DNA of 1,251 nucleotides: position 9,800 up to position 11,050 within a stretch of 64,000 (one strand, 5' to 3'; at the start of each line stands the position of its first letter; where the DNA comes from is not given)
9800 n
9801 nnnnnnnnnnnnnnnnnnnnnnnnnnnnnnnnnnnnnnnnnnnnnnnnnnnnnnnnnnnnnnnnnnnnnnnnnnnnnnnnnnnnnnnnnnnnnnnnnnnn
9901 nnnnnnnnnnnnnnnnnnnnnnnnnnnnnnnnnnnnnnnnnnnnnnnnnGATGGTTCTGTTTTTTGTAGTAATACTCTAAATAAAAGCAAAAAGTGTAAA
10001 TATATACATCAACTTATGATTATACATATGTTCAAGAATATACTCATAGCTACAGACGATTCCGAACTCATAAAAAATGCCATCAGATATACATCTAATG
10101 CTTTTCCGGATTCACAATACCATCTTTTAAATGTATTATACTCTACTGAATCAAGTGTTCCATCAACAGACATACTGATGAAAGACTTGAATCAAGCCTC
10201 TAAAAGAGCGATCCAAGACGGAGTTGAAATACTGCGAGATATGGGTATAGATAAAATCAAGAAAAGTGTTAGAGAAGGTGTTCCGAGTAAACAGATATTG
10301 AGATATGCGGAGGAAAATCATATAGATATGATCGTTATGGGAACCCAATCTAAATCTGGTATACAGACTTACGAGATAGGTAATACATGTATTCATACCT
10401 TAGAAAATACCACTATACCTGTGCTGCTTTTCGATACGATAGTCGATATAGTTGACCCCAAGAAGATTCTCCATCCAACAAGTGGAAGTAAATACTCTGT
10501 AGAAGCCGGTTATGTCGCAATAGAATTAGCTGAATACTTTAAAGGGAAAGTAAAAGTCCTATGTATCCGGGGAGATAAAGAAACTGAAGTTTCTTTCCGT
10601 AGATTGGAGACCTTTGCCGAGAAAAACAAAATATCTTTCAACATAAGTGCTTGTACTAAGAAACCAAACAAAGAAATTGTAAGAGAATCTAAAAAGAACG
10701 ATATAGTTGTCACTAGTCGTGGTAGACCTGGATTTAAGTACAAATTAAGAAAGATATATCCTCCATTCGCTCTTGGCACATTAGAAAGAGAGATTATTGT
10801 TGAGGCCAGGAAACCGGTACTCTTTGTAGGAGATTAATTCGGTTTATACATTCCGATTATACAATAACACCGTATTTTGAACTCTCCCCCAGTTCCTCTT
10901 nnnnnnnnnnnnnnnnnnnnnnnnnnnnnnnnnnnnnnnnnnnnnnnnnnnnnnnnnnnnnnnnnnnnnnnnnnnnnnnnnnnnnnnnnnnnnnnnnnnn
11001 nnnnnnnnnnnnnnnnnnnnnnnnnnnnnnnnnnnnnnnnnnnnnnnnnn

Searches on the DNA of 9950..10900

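Call 102: search_rna_families(source=window, start=9950, end=10900, threshold=evalue, max_evalue=0.1)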
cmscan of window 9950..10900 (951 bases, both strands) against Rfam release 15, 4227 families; matches with E-value up to 0.1: 1.
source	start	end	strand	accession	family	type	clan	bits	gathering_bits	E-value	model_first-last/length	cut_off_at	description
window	10379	10563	-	RF00117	C0719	Gene; sRNA;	-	19.8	50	0.02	1-222/222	no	C0719 RNA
